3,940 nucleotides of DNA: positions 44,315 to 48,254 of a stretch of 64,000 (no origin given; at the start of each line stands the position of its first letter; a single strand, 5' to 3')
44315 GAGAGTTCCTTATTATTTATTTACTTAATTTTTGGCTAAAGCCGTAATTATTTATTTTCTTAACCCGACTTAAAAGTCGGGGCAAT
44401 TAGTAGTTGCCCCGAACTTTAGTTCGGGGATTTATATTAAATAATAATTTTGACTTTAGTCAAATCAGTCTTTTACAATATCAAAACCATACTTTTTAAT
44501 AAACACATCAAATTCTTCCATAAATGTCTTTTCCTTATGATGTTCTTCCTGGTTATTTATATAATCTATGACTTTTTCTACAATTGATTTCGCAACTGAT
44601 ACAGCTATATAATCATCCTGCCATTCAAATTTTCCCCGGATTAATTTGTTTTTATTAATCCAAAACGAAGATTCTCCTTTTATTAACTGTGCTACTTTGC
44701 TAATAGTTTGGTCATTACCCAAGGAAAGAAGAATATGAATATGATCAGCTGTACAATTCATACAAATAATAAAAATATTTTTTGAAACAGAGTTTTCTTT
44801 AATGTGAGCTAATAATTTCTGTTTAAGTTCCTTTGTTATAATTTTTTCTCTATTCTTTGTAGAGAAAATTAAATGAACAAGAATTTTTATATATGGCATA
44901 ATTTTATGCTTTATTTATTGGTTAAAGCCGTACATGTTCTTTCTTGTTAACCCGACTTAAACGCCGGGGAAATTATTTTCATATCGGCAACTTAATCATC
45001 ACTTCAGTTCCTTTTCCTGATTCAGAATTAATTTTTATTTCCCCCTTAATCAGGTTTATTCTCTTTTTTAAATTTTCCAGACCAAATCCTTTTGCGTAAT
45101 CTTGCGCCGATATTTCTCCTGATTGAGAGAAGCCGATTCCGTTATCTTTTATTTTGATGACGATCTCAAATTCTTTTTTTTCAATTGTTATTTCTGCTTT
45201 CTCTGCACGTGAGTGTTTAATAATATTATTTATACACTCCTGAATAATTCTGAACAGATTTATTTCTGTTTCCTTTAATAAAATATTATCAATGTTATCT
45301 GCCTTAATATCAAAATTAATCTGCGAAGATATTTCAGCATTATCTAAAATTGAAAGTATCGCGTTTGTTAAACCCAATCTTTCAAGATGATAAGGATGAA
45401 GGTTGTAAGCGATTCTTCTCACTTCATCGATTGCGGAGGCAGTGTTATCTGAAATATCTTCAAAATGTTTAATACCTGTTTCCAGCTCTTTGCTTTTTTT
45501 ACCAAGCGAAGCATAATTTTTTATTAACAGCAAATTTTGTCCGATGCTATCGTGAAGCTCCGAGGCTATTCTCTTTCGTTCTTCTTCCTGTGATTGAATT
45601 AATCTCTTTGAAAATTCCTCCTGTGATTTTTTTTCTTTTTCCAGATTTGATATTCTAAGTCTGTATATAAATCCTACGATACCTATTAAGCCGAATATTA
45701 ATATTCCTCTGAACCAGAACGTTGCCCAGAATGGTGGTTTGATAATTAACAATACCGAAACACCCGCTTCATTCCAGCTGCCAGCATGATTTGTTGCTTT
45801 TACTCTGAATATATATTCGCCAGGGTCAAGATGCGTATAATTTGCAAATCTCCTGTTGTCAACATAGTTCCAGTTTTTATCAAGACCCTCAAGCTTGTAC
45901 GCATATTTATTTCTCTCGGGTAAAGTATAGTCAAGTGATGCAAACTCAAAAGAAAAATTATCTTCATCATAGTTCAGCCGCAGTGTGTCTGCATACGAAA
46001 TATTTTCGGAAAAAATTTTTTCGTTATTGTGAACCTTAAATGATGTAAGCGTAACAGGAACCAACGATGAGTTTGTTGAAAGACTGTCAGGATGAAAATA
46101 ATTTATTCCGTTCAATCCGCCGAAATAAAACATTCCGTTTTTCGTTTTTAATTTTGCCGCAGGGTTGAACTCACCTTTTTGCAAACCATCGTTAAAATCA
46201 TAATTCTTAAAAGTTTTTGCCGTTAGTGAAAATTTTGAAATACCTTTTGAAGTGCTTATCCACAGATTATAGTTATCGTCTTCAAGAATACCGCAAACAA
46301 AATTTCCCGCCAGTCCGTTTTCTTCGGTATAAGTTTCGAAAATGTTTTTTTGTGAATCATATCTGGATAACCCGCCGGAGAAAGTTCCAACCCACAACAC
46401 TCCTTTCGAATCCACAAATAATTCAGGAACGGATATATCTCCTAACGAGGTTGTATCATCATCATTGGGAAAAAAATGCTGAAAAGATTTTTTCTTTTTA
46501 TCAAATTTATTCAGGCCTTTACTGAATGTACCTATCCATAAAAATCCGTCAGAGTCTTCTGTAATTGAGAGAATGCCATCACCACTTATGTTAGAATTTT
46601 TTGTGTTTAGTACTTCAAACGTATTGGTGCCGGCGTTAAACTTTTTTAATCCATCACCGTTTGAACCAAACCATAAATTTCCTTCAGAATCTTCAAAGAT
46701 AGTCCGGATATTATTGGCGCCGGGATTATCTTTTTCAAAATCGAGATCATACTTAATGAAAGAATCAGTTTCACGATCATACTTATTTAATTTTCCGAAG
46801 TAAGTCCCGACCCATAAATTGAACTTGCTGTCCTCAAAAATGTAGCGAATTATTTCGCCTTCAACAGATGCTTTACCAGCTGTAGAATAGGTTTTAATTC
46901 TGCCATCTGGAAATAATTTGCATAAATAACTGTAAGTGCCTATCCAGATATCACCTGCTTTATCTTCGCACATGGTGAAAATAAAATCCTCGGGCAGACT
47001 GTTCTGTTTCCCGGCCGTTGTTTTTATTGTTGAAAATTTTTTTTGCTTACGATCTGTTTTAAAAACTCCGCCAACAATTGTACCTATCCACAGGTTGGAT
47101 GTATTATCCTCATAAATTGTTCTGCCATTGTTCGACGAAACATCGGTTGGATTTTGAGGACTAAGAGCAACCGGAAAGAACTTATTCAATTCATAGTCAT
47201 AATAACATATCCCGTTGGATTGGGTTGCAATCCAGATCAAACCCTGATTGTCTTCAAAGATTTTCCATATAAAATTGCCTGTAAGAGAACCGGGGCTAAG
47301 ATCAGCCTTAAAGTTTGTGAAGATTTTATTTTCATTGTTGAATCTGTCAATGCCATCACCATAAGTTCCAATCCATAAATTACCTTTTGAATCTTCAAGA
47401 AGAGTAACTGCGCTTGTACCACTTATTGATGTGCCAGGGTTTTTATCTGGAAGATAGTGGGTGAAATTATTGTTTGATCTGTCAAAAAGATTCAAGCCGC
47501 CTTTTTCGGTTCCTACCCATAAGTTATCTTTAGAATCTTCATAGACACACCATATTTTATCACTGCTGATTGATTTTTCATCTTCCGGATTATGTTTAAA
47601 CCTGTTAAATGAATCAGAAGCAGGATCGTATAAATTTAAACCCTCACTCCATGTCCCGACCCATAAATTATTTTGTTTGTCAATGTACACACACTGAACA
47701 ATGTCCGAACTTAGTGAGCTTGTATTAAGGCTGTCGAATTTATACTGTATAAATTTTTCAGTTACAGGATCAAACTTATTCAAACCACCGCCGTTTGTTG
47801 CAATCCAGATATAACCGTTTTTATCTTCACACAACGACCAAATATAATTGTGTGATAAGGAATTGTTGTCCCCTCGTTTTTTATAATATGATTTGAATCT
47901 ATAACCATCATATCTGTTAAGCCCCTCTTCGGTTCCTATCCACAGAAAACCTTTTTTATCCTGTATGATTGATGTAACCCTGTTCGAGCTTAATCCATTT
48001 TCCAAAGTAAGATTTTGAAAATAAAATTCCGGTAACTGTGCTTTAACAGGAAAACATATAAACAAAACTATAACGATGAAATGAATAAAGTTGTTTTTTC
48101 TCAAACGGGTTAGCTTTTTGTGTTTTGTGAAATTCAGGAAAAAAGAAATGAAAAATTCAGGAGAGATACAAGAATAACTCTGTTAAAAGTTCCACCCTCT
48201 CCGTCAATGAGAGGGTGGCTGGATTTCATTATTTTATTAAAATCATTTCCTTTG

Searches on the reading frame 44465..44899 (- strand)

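Call 16: search_protein_families(library=pfam, proteins=[window:44465-44899:-], max_evalue=0.0001)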
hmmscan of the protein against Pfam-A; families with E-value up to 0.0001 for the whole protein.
window:44465-44899:- (144 aa): 1 family
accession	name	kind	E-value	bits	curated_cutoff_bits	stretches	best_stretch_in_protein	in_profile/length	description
PF01797.21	Y1_Tnp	-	1.6e-25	90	23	1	5-117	4-121/121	Transposase IS200 like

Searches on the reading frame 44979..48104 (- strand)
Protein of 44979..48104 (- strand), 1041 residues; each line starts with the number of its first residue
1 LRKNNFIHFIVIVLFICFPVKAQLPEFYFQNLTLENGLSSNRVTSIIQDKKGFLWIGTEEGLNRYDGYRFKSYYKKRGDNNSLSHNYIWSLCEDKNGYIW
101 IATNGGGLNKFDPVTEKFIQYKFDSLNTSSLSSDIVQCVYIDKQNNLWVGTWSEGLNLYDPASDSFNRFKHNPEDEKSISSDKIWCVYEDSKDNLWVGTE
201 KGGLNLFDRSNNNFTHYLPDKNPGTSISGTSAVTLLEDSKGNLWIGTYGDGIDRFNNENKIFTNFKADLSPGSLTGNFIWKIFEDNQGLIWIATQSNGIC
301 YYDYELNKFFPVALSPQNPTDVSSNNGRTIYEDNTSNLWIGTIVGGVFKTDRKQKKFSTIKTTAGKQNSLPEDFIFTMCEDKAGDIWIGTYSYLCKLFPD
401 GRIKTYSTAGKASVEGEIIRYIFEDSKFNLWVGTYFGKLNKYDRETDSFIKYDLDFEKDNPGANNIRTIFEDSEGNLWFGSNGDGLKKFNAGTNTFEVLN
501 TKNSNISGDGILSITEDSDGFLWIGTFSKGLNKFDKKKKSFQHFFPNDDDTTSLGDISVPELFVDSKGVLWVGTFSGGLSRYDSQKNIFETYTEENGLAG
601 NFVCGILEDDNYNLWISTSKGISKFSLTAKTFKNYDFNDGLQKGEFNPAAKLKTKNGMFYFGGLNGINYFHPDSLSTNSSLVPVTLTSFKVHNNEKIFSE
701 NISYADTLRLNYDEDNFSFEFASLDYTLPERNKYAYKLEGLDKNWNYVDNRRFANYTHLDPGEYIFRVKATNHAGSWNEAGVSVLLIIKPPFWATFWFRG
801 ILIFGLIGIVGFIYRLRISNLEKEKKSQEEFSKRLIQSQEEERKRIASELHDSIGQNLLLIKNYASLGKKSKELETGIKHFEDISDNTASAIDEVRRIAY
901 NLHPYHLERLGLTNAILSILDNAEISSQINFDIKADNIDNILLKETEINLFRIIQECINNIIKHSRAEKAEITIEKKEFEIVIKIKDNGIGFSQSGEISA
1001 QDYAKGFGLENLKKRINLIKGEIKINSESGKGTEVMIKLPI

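Call 16: search_protein_families(library=pfam, proteins=[window:44979-48104:-], max_evalue=0.0001)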
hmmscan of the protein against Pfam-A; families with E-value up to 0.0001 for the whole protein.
window:44979-48104:- (1041 aa): 6 families
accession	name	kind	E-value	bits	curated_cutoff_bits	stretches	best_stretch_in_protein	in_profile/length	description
PF07494.17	Reg_prop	-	2.2e-69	220.8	20.4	4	82-105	1-24/24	Two component regulator propeller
PF07495.19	Y_Y_Y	-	1.5e-18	66.9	26.6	1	725-788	1-64/65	Y_Y_Y domain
PF02518.31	HATPase_c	-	1e-14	55.3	26.4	1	947-1040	3-108/111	Histidine kinase-, DNA gyrase B-, and HSP90-like ATPase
PF07730.19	HisKA_3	-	8.4e-12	45.9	24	1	842-904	1-65/68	Histidine kinase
PF23748.1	Beta-prop_LRRK2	-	1.8e-10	40.8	26.9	0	139-213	225-305/359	LRRK2 beta propeller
PF08450.18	SGL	-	1.5e-06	28.4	26.3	0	472-592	94-220/246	SMP-30/Gluconolactonase/LRE-like region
